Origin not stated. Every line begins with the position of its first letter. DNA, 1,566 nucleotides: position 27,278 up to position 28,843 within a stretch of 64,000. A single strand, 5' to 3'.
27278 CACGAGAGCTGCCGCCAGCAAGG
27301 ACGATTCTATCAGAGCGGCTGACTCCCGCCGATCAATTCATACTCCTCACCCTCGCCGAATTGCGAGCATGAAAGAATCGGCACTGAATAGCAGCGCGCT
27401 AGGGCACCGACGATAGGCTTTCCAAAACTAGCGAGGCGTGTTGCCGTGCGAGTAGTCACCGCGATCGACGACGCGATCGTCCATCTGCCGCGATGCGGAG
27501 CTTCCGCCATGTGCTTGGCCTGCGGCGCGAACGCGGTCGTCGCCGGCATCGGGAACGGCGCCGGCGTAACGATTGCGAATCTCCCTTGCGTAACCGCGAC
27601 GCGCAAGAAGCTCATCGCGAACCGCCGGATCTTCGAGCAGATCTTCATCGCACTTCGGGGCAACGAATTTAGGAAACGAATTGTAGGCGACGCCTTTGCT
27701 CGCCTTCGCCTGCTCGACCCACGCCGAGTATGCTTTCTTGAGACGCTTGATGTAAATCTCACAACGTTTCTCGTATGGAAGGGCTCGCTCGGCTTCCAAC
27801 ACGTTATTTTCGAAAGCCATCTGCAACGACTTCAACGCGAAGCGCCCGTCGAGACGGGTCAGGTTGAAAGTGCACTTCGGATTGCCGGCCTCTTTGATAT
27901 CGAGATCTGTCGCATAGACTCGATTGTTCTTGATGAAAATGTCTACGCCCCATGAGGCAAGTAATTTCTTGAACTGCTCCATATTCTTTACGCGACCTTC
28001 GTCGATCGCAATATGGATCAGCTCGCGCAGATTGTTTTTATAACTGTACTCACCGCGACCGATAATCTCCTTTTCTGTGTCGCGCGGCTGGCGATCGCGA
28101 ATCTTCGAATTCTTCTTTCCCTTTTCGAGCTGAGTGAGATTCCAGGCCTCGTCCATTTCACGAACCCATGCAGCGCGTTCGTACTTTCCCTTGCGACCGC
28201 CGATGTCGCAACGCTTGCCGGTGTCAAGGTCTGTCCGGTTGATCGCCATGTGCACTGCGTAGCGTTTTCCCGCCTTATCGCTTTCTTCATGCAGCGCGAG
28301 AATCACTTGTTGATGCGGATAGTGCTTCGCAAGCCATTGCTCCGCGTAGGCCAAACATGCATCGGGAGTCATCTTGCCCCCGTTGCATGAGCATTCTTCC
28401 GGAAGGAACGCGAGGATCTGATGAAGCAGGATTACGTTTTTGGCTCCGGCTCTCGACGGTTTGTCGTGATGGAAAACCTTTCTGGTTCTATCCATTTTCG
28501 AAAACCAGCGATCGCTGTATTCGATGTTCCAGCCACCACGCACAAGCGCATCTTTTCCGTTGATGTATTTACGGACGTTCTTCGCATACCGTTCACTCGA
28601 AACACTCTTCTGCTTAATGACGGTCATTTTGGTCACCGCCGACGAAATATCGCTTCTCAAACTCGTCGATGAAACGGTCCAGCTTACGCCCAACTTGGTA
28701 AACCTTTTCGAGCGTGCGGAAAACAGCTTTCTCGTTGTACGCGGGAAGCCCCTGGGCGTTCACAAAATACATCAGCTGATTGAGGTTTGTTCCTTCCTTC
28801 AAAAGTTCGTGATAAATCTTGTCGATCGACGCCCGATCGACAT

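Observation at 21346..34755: Integrative mobilizable element at tRNA-Arg(CCT) with an unusual cargo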

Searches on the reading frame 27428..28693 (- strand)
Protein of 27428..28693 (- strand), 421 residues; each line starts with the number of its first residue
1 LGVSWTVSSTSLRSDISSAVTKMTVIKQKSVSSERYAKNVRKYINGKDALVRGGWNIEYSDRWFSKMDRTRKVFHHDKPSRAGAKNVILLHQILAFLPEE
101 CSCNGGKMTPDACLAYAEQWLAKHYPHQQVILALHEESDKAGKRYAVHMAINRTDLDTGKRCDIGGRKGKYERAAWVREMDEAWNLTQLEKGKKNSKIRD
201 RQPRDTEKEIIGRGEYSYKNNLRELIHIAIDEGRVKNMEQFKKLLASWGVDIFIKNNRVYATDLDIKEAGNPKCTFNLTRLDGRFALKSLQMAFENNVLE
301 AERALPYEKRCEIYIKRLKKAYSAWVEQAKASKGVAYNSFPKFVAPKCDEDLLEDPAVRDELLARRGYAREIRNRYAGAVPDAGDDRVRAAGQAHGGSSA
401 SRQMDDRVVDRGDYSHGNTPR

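Call 8: search_protein_families(library=pfam, proteins=[window:27428-28693:-], max_evalue=0.01)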
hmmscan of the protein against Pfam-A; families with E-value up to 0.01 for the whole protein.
window:27428-28693:- (421 aa): 1 family
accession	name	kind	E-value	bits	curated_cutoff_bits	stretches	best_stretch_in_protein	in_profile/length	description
PF03432.20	Relaxase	-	5.9e-07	30.3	24.6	1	48-183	11-129/132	MobA/VirD2-like, nuclease domain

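Call 22: search_protein_families(library=ncbifam, proteins=[window:27428-28627:-], max_evalue=0.01)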
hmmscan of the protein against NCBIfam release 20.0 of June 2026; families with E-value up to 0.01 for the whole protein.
window:27428-28627:- (399 aa): 0 families

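Call 23: search_protein_families(library=phrogs, proteins=[window:27428-28627:-], max_evalue=0.01)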
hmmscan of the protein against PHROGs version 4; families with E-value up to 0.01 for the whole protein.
window:27428-28627:- (399 aa): 0 families

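Call 24: search_protein_families(library=padloc, proteins=[window:27428-28627:-], max_evalue=0.01)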
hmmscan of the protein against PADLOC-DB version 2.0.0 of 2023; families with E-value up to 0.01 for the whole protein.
window:27428-28627:- (399 aa): 0 families

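Call 26: search_solved_structures(query=window:27428-28627:-, max_evalue=1)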
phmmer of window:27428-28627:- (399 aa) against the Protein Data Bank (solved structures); distinct sequences matched with E-value up to 1: 3.
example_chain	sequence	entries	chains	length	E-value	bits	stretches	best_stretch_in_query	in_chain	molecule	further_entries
8boq_B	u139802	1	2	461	0.071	15.3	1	240-317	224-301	Fe-only nitrogenase, beta subunit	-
9veg_H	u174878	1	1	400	0.25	13.5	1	148-204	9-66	Vip2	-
9vej_H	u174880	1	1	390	0.76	12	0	153-204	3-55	Vip2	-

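Call 51: search_dna_similar(query=window:27428-28627:-, collection=plasmids, mode=protein, max_evalue=0.001, max_rows=15)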
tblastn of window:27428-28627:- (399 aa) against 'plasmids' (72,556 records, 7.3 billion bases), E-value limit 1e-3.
Records with a match: 207; places in all: 216; records where one place covers at least 80% of the query: 1.
Best place of each record, by identity: 80-90% 2; <60% 205.
By first word of the organism name: Lactococcus 111; Staphylococcus 61; Streptococcus 9; Enterococcus 7; Listeria 5; Clostridium 4; Collinsella 2; Vagococcus 2; Lactobacillus 2; Mammaliicoccus 1; and 3 more.
By predicted mobility (MOB-suite, as given by PLSDB): mobilizable 200; conjugative 5; non-mobilizable 2.
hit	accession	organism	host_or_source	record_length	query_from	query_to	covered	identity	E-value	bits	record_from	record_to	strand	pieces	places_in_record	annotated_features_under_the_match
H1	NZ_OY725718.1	Collinsella aerofaciens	-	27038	1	399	100%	85.7%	0e+0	691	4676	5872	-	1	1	relaxase/mobilization nuclease domain-containing protein | hypothetical protein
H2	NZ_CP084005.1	Collinsella aerofaciens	Homo sapiens,pure culture,human feces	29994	331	399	17%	89.9%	7e-23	108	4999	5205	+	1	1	none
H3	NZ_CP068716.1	Staphylococcus shinii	whole organism,Saeng-gimol meju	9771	56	237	46%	30.4%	3e-7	60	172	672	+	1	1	relaxase/mobilization nuclease domain-containing protein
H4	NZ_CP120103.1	Staphylococcus nepalensis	Canis lupus familiaris,cell ...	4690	56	237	46%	30.2%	2e-6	57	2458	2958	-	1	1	relaxase/mobilization nuclease domain-containing protein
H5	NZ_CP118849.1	Mammaliicoccus lentus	Camelus dromedarius,Bactrial agar ...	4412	56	237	46%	30.2%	3e-6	57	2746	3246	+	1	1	relaxase/mobilization nuclease domain-containing protein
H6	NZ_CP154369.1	Staphylococcus xylosus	cell culture,Meju, a korean fermented ...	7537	56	237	46%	30.2%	3e-6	57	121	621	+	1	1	relaxase/mobilization nuclease domain-containing protein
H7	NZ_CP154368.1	Staphylococcus xylosus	cell culture,Meju, a korean fermented ...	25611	56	237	46%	30.2%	3e-6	57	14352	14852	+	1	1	relaxase/mobilization nuclease domain-containing protein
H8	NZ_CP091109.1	Lactococcus lactis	cell culture,Cork university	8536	25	231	52%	25.6%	4e-4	50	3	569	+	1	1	none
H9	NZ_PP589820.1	Lactococcus sp.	Bacterial culture,Dairy environment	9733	25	231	52%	25.6%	4e-4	50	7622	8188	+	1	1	relaxase/mobilization nuclease domain-containing protein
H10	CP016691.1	Lactococcus lactis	Single cell,Dairy fermentation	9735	25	231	52%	25.6%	4e-4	50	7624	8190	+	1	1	relaxase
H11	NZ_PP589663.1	Lactococcus sp.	Bacterial culture,Dairy environment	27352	25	231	52%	25.6%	5e-4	50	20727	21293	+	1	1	relaxase/mobilization nuclease domain-containing protein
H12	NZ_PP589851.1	Lactococcus sp.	Bacterial culture,Dairy environment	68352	25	231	52%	25.6%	5e-4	50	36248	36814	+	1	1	relaxase/mobilization nuclease domain-containing protein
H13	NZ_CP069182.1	Lactococcus cremoris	Whole organism,Dairy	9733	25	231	52%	25.6%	5e-4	50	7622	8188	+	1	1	relaxase/mobilization nuclease domain-containing protein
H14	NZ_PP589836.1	Lactococcus sp.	Bacterial culture,Dairy environment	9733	25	231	52%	25.6%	5e-4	50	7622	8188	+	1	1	relaxase/mobilization nuclease domain-containing protein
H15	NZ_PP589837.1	Lactococcus sp.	Bacterial culture,Dairy environment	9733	25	231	52%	25.6%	5e-4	50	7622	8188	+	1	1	relaxase/mobilization nuclease domain-containing protein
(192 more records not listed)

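Call 72: get_annotated_region(hit=H3, flank=1500)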
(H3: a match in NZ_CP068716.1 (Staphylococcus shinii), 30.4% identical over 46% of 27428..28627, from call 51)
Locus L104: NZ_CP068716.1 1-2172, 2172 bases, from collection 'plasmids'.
description: Staphylococcus shinii strain 14AME19 plasmid p14AME19-4, complete sequence
organism: Staphylococcus shinii (NCBI taxid 2912228)
taxonomy: Bacteria; Bacillota; Bacilli; Bacillales; Staphylococcaceae; Staphylococcus; Staphylococcus shinii
host: -; source: whole organism,Saeng-gimol meju; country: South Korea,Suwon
typing (MOB-suite, as given by PLSDB): mobilizable; replicon rep_cluster_1118; relaxase MOBP
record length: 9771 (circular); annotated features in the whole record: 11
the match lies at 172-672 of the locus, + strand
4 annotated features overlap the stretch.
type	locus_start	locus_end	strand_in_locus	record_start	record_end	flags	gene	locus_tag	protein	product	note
CDS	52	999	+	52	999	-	-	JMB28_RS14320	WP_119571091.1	relaxase/mobilization nuclease domain-containing protein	-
CDS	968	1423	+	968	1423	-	-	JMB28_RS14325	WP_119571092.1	DUF334 domain-containing protein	-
CDS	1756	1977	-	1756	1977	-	-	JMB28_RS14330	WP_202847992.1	hypothetical protein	-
CDS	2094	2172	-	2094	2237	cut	-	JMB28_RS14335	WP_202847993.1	hypothetical protein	-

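Call 73: get_annotated_region(hit=H9, flank=1500)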
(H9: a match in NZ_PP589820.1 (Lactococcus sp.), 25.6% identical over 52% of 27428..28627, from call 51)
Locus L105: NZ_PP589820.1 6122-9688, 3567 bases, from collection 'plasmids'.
description: Lactococcus sp. strain NCDO184 plasmid pNCDO184E, complete sequence
organism: Lactococcus sp. (NCBI taxid 44273)
taxonomy: Bacteria; Bacillota; Bacilli; Lactobacillales; Streptococcaceae; Lactococcus; Lactococcus sp.
host: -; source: Bacterial culture,Dairy environment; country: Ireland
typing (MOB-suite, as given by PLSDB): mobilizable; replicon rep_cluster_1378; relaxase MOBP
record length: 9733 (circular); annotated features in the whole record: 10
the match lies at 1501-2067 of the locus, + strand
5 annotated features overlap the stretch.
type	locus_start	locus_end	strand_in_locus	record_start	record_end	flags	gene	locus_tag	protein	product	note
CDS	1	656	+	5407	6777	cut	-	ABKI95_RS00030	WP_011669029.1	bacteriocin secretion accessory protein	-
CDS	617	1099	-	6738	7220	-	-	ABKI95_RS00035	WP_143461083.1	hypothetical protein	-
CDS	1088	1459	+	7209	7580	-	mobC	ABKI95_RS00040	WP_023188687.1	plasmid mobilization relaxosome protein MobC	-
CDS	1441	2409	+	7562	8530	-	-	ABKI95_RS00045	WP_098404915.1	relaxase/mobilization nuclease domain-containing protein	-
CDS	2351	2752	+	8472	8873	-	-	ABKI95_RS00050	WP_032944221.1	hypothetical protein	-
